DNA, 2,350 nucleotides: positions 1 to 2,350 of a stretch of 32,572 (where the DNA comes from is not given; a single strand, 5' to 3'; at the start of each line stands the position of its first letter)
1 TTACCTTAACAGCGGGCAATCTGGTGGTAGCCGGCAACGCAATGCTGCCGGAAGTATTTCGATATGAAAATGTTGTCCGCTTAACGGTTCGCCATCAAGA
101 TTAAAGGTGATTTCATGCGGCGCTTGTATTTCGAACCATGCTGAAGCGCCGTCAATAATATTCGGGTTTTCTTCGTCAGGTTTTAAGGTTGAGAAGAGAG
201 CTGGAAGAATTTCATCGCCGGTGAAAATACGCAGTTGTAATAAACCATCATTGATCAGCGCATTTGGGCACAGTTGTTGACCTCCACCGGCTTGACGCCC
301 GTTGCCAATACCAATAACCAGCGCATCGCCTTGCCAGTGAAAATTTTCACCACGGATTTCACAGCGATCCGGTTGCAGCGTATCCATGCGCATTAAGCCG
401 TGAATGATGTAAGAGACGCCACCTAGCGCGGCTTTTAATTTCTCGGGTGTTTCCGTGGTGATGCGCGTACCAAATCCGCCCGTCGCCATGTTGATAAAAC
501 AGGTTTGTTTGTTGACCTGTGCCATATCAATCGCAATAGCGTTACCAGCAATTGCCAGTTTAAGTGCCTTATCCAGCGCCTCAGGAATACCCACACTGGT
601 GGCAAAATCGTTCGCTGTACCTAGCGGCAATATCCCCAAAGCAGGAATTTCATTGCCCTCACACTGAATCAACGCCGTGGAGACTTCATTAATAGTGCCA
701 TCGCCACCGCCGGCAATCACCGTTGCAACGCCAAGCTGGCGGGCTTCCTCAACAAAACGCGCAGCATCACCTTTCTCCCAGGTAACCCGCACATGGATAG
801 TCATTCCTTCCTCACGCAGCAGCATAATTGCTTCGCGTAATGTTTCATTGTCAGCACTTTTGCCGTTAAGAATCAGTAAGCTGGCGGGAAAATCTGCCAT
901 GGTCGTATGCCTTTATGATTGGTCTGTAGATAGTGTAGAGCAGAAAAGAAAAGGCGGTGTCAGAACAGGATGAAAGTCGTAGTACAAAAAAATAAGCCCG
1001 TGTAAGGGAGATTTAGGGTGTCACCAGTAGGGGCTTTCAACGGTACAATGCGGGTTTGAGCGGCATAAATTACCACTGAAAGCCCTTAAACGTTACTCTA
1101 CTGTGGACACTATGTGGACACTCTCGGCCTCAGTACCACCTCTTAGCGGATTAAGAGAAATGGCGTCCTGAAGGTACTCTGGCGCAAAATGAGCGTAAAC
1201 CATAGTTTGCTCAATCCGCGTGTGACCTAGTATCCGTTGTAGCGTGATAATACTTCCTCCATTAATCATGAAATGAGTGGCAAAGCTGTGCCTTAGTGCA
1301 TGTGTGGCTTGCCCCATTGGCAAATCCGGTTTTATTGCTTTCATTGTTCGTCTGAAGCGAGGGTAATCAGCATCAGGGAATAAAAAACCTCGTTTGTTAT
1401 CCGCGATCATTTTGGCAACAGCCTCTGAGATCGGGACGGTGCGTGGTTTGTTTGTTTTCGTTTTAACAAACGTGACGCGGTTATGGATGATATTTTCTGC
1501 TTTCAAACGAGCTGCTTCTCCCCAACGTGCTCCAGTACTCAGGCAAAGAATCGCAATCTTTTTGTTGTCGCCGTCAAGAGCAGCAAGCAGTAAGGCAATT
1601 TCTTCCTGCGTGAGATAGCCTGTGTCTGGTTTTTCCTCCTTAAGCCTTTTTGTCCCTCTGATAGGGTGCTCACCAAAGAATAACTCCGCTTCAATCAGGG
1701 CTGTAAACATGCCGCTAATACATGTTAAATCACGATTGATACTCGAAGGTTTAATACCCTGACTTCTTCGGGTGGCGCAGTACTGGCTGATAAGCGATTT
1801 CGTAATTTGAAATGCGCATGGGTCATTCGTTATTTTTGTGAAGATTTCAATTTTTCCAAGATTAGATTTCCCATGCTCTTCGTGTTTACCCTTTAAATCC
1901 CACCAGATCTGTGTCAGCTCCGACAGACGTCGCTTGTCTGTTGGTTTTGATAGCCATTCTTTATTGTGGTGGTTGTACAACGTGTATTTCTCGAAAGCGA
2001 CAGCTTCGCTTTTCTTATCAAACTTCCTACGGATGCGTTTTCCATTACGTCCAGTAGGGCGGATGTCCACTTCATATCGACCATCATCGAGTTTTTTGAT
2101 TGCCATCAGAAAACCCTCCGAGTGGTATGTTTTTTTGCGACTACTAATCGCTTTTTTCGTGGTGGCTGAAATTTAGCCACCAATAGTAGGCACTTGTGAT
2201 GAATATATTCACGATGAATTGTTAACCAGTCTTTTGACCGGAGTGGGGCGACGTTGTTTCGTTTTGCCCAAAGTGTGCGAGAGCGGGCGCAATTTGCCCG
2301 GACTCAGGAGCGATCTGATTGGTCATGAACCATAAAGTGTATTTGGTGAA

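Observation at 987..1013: P2-type att core directly upstream of yegS; attR lies outside the window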

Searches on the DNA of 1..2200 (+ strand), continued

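Call 10: get_annotated_region(hit=H60, flank=5000)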
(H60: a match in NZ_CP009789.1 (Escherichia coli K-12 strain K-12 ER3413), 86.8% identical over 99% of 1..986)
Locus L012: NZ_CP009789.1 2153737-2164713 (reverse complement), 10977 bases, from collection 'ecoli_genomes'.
description: Escherichia coli K-12 strain K-12 ER3413 chromosome, complete genome
organism: Escherichia coli K-12 strain K-12 ER3413 (NCBI taxid 83333)
replicon: chromosome; assembly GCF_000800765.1
host: -; source: -; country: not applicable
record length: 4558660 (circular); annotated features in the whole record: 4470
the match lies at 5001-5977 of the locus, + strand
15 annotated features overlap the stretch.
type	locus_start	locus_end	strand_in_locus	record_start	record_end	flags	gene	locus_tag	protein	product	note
CDS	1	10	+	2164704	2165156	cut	gatA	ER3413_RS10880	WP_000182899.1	PTS galactitol transporter subunit IIA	-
CDS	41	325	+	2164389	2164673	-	gatB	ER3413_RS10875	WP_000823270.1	PTS galactitol transporter subunit IIB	-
CDS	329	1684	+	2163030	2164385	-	-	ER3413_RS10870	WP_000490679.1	PTS galactitol transporter subunit IIC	-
CDS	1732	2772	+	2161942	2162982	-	gatD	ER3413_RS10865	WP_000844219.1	galactitol-1-phosphate 5-dehydrogenase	-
CDS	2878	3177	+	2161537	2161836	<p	-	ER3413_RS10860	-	DeoR family transcriptional regulator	incomplete; partial in the middle of a contig; missing C-terminus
CDS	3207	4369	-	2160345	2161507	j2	-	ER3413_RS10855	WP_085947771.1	IS3-like element IS3 family transposase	programmed frameshift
CDS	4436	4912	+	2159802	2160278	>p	-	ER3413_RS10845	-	DeoR/GlpR family DNA-binding transcription regulator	incomplete; partial in the middle of a contig; missing N-terminus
CDS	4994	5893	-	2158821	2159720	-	yegS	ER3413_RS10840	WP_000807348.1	lipid kinase YegS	-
CDS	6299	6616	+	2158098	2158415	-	yegR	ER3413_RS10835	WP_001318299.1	protein YegR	-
CDS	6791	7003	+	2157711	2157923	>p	-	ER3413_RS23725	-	phage late control D family protein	incomplete; partial in the middle of a contig; missing N-terminus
CDS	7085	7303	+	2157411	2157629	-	ogrK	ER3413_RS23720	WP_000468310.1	prophage transcriptional regulator OgrK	-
CDS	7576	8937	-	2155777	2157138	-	yegQ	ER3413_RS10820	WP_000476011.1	tRNA 5-hydroxyuridine modification protein YegQ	-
CDS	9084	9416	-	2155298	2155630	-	yegP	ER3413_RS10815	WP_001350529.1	YegP family protein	-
CDS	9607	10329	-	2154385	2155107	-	baeR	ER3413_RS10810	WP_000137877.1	two-component system response regulator BaeR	-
CDS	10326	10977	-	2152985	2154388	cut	baeS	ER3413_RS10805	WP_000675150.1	two-component system sensor histidine kinase BaeS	-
